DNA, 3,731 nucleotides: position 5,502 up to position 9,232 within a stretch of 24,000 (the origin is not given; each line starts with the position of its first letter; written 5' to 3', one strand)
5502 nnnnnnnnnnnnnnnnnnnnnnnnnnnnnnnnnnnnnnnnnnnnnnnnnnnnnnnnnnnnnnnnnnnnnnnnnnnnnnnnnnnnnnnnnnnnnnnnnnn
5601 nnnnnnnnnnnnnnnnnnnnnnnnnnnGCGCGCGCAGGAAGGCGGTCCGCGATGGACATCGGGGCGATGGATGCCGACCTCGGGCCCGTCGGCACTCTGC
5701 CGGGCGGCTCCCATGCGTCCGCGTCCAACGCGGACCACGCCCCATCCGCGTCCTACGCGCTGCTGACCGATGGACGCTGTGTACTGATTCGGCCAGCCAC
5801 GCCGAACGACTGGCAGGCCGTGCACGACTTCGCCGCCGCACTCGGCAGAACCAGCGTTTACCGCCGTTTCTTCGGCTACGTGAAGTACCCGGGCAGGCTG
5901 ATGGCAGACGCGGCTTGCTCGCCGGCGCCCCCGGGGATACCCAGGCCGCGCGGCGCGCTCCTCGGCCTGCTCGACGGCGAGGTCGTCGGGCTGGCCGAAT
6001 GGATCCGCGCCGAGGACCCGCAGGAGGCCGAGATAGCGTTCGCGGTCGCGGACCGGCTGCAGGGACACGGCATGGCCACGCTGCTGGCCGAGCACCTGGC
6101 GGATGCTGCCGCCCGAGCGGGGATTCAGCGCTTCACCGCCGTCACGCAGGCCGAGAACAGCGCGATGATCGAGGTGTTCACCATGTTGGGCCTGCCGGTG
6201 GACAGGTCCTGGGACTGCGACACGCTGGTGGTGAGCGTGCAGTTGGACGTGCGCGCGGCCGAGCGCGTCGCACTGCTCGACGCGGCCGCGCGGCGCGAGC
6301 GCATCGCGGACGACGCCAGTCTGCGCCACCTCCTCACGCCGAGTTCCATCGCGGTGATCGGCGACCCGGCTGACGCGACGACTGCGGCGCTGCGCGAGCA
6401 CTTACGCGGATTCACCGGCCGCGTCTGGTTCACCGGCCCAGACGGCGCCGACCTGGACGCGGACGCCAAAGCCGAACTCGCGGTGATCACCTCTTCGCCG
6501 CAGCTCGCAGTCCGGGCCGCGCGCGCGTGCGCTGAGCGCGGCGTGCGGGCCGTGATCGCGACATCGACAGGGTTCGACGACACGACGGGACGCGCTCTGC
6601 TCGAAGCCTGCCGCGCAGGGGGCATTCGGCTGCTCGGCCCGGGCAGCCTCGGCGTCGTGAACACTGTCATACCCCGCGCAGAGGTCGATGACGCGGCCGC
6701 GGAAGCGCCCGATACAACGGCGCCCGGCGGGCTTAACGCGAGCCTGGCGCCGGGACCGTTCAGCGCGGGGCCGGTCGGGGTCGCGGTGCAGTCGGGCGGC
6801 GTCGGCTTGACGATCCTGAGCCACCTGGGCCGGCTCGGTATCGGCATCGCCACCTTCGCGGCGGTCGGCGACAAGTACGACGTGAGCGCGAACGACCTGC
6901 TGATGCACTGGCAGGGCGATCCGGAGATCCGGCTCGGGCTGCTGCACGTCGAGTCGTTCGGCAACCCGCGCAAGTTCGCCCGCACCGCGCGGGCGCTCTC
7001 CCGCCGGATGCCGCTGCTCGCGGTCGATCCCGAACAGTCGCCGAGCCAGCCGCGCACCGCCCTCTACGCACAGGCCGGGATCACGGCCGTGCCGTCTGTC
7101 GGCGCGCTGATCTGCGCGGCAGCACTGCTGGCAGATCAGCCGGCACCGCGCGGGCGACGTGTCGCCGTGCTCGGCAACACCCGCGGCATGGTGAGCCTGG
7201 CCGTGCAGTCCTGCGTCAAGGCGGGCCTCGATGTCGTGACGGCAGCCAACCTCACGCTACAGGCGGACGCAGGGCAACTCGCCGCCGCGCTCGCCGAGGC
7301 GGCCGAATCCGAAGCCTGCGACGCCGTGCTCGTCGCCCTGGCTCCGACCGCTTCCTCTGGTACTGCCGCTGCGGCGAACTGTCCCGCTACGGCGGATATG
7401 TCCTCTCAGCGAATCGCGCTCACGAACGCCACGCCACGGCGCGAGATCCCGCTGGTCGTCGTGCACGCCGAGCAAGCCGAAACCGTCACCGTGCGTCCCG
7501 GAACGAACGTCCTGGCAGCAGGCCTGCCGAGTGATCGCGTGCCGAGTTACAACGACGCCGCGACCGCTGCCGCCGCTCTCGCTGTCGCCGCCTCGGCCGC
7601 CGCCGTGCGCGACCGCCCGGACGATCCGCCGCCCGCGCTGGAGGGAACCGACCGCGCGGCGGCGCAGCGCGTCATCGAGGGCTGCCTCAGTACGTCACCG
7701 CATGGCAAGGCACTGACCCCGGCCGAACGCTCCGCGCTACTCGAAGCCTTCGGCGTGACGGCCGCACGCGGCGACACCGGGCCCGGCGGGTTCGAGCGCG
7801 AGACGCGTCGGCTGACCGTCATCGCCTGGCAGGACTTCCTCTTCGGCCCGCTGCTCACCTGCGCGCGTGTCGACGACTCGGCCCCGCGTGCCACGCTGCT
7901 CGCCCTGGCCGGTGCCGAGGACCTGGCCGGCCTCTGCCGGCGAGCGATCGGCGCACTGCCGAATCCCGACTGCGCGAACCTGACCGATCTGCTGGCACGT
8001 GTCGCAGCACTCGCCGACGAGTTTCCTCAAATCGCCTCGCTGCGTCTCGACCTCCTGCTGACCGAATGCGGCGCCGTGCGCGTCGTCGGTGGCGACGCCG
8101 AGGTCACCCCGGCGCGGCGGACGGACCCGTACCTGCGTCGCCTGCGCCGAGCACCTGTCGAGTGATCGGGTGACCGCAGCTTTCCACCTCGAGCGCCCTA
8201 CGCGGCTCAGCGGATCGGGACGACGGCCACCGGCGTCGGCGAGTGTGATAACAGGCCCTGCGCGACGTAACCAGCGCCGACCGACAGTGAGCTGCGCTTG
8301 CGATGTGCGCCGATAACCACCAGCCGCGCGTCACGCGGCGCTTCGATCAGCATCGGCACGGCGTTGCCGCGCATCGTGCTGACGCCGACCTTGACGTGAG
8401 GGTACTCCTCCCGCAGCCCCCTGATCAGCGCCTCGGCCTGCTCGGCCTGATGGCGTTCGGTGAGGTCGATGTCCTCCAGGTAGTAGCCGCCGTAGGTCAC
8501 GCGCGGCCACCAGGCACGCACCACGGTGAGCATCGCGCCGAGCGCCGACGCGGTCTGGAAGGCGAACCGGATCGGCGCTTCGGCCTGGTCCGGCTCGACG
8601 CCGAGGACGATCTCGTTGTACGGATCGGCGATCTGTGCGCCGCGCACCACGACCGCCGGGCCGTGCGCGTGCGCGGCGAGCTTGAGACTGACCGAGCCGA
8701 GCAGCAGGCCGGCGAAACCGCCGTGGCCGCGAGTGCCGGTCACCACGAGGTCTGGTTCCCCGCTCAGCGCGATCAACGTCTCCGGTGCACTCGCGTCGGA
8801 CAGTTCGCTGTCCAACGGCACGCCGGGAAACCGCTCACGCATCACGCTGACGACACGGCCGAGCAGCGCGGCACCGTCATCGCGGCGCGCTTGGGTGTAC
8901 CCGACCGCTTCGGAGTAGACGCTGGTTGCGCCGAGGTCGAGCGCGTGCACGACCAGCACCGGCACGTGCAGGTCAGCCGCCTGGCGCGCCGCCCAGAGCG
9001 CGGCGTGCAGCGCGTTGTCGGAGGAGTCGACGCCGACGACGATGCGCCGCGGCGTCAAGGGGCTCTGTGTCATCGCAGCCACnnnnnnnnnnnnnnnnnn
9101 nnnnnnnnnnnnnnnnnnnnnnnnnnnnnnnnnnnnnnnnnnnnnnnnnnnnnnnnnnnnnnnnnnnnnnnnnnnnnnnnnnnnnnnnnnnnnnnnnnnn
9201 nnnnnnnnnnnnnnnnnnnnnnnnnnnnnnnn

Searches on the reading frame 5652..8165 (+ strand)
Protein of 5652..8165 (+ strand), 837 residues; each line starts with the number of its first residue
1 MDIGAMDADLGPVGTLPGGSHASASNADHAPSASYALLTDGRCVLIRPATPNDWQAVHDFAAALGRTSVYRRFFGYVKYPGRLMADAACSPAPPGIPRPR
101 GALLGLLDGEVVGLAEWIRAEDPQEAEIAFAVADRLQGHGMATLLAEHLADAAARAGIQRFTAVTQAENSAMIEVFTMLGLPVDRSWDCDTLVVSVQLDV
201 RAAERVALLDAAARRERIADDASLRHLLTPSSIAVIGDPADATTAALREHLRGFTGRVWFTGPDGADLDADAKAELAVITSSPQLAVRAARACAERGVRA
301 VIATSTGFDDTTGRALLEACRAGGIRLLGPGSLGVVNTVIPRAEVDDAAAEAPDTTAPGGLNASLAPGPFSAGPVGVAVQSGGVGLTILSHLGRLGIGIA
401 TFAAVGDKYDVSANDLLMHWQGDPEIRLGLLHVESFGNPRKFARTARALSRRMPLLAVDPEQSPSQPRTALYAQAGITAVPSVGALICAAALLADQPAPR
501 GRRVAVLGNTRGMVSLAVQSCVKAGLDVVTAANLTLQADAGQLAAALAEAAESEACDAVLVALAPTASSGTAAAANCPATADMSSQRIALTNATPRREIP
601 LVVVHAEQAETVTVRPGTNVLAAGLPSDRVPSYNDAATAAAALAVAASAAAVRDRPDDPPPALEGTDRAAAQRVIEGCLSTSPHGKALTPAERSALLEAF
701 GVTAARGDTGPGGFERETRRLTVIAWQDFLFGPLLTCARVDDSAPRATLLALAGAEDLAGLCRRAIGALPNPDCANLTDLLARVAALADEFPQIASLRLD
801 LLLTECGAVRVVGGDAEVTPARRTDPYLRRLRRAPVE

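Call 84: search_protein_families(library=pfam, proteins=[window:5652-8165:+], max_evalue=0.001)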
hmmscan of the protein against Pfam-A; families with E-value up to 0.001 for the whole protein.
window:5652-8165:+ (837 aa): 5 families
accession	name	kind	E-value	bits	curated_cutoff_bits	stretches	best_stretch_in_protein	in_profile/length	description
PF13607.11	Succ_CoA_lig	-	4.1e-25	88.6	27.4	1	372-473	1-102/138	Succinyl-CoA ligase like flavodoxin domain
PF00583.31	Acetyltransf_1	-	1.4e-09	38.7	20.7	1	100-180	33-115/116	Acetyltransferase (GNAT) family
PF13302.13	Acetyltransf_3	-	8.7e-08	33.4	25.4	1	45-181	3-137/138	Acetyltransferase (GNAT) domain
PF08445.16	FR47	-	6e-06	26.6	22.1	1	104-181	2-77/86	FR47-like protein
PF13380.12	CoA_binding_2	-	0.00016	22.5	22.8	0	266-337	47-115/116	CoA binding domain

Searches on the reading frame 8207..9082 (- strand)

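Call 5: search_protein_families(library=pfam, proteins=[window:8207-9082:-], max_evalue=0.01)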
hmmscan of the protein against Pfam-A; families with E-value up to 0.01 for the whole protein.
window:8207-9082:- (291 aa): 1 family
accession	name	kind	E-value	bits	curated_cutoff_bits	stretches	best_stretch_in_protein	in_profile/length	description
PF00582.32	Usp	-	4.2e-38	131.5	24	2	12-147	3-141/141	Universal stress protein family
